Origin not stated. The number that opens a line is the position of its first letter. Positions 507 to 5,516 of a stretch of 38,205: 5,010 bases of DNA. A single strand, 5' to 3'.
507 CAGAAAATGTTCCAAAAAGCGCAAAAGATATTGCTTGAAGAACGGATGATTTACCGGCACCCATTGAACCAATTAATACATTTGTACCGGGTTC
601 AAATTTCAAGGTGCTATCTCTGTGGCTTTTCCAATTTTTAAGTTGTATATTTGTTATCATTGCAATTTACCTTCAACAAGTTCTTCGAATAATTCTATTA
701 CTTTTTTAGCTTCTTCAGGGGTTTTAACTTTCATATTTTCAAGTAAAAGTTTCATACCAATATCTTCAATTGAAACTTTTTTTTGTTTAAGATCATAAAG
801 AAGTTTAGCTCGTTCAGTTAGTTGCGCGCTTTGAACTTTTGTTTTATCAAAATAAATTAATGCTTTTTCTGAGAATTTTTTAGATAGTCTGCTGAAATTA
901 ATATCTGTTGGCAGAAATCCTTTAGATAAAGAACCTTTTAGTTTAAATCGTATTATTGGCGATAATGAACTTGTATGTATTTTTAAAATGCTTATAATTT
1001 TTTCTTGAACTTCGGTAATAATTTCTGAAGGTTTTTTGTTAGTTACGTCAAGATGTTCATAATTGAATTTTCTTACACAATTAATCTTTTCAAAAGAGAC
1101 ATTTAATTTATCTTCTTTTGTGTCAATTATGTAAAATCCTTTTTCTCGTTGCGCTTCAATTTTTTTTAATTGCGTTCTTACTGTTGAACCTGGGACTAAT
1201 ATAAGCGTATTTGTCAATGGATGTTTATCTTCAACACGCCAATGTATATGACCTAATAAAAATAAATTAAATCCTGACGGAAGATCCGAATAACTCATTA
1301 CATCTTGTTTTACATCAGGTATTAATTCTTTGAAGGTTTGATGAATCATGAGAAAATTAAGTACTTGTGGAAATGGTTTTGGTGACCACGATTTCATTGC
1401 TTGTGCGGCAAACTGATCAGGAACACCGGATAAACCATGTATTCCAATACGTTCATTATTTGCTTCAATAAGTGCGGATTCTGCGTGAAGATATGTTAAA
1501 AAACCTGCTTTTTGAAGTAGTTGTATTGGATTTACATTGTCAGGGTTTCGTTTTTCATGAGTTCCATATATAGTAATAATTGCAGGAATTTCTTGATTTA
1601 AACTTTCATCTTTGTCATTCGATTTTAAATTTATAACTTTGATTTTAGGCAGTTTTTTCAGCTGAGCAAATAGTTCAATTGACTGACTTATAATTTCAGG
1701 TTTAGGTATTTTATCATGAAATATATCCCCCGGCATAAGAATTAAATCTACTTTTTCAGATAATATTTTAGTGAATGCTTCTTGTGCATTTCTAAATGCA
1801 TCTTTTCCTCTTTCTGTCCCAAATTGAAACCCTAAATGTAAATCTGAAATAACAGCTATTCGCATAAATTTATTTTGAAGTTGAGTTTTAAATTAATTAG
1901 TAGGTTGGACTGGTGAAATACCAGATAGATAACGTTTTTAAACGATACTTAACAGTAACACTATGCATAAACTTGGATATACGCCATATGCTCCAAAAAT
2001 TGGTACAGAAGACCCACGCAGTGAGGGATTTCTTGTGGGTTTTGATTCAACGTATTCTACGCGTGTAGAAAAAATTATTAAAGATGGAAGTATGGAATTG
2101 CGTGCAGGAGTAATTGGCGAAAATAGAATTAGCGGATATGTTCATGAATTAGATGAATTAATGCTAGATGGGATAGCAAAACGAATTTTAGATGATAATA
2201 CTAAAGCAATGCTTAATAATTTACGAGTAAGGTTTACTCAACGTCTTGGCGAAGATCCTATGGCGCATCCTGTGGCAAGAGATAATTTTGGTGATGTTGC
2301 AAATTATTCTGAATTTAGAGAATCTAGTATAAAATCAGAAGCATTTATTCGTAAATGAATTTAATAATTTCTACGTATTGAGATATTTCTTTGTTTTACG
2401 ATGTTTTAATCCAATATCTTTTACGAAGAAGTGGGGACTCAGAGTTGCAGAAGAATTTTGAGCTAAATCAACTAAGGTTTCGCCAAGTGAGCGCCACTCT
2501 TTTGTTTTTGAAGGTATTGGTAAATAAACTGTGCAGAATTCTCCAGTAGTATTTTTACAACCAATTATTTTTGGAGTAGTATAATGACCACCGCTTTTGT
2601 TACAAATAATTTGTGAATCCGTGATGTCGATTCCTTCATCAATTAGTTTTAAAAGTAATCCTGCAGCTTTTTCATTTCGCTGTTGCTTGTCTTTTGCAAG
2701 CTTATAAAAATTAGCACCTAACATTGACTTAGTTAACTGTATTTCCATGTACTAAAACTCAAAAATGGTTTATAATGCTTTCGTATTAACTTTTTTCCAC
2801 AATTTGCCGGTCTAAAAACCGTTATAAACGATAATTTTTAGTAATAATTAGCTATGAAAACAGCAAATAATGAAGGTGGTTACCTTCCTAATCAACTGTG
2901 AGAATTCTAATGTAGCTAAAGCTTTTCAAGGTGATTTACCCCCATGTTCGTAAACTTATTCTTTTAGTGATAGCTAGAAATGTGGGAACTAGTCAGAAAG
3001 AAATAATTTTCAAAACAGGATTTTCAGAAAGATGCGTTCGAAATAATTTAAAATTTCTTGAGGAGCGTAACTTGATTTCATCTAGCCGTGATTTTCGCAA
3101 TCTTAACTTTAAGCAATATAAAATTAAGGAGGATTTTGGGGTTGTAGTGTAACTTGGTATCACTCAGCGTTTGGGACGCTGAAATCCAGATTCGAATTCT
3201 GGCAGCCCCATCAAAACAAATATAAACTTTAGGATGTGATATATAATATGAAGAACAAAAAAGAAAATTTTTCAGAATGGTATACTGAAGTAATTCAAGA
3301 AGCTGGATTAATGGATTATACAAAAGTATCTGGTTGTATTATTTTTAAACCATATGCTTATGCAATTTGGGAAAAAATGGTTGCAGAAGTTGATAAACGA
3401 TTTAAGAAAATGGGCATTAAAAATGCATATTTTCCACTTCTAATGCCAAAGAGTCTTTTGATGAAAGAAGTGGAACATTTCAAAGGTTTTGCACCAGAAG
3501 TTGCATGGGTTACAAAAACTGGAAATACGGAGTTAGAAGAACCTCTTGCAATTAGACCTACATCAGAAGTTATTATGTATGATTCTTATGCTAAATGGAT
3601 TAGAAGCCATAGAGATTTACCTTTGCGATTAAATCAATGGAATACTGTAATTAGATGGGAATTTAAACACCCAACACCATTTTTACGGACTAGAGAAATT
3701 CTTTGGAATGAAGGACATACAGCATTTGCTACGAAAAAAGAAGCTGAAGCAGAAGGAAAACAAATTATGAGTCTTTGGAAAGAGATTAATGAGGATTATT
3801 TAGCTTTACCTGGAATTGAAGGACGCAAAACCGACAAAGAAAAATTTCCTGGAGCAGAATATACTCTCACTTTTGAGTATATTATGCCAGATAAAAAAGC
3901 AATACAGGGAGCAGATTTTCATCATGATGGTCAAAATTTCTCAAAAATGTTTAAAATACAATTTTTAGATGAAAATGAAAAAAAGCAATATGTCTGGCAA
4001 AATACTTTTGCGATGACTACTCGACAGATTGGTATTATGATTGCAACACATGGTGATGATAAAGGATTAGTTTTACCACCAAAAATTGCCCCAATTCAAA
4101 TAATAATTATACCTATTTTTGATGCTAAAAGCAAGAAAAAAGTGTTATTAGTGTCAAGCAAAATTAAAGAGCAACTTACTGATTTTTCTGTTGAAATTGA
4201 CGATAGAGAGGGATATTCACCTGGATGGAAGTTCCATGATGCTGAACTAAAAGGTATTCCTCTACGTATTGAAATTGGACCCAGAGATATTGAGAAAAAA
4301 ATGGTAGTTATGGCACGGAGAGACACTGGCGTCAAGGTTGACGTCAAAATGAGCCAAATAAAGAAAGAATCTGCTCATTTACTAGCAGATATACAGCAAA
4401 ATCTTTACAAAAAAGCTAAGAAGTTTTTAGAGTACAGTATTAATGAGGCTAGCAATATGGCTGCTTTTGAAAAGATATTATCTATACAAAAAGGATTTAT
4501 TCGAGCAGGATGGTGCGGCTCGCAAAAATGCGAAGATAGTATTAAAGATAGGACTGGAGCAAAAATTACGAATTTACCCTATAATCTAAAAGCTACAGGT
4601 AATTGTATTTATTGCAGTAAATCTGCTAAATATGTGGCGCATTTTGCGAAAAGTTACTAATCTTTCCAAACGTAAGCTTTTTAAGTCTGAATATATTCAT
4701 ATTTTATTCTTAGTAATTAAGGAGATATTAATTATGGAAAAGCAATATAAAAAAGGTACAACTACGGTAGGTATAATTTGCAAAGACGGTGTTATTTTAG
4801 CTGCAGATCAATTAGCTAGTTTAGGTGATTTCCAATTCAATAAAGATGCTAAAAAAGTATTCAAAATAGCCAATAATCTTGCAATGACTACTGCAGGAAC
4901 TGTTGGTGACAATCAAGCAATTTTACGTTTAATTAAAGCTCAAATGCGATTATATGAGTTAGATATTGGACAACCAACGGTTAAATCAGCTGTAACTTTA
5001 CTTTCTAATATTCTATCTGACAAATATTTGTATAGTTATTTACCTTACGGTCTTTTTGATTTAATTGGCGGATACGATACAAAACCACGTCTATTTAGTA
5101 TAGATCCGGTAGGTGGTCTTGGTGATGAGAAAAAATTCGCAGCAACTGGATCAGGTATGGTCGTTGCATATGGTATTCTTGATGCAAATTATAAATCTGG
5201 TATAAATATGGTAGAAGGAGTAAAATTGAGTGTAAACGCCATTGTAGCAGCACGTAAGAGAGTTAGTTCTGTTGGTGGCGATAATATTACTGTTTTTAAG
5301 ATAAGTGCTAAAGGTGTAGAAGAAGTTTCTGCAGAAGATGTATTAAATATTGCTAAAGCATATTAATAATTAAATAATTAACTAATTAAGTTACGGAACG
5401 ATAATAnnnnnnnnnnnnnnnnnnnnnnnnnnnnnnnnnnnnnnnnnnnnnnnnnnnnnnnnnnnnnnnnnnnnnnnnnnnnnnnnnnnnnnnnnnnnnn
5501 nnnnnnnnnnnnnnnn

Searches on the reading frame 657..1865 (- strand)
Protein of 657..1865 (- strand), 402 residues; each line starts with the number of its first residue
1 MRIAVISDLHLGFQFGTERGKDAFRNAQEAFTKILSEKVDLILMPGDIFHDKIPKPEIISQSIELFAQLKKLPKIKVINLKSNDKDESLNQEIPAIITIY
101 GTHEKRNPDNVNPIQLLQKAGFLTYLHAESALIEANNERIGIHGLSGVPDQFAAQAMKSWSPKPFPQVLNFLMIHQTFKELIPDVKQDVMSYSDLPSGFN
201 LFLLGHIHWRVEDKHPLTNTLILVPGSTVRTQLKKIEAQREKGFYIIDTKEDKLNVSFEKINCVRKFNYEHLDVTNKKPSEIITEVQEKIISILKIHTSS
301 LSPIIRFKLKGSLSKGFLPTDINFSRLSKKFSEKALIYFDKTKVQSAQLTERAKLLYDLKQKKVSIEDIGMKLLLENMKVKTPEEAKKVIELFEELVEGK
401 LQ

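Call 103: search_protein_families(library=pfam, proteins=[window:657-1865:-], max_evalue=0.0001)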
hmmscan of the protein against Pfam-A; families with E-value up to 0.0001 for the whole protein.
window:657-1865:- (402 aa): 2 families
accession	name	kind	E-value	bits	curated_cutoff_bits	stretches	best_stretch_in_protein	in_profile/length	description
PF12850.12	Metallophos_2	-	3.6e-09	37.3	27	1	1-234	1-141/154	Calcineurin-like phosphoesterase superfamily domain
PF00149.33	Metallophos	-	1.7e-08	35.5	21.5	1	1-104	1-71/191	Calcineurin-like phosphoesterase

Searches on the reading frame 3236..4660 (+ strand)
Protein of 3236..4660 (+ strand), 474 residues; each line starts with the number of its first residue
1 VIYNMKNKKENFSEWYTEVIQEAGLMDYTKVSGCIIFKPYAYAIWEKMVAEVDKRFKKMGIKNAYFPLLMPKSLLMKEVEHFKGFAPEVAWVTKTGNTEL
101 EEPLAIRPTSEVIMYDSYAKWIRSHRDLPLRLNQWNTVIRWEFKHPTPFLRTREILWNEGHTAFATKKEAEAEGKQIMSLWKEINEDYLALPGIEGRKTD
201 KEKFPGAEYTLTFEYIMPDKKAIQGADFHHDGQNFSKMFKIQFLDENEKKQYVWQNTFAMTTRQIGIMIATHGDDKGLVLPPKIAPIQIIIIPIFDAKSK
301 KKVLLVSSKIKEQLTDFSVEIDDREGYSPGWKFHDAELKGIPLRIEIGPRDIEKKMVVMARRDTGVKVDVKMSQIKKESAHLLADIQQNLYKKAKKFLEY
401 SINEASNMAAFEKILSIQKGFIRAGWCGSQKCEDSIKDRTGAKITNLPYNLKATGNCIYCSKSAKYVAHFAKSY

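Call 103: search_protein_families(library=pfam, proteins=[window:3236-4660:+], max_evalue=0.0001)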
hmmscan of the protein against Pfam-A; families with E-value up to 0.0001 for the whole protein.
window:3236-4660:+ (474 aa): 3 families
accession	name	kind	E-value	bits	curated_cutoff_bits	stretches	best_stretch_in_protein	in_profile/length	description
PF00587.30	tRNA-synt_2b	-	1.1e-20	74.9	29.3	1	98-271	5-178/179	tRNA synthetase class II core domain (G, H, P, S and T)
PF09180.16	ProRS-C_1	-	1.2e-17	64.3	31.5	1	411-474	4-71/71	Prolyl-tRNA synthetase, C-terminal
PF03129.25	HGTP_anticodon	-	1.7e-16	60.6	21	1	288-377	1-89/94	Anticodon binding domain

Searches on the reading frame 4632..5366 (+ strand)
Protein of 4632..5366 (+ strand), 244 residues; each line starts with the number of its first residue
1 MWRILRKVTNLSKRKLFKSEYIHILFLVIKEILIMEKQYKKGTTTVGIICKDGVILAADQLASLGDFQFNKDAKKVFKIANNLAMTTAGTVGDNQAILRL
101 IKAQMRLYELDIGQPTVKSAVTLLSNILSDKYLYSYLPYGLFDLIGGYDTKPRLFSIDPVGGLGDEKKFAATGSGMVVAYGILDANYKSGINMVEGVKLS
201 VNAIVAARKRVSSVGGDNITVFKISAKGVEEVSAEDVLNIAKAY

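Call 103: search_protein_families(library=pfam, proteins=[window:4632-5366:+], max_evalue=0.0001)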
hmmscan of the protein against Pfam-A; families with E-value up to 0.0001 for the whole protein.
window:4632-5366:+ (244 aa): 1 family
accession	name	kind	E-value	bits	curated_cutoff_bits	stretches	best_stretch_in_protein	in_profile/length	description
PF00227.31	Proteasome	-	2e-42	145.4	22.4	1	40-222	2-187/189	Proteasome subunit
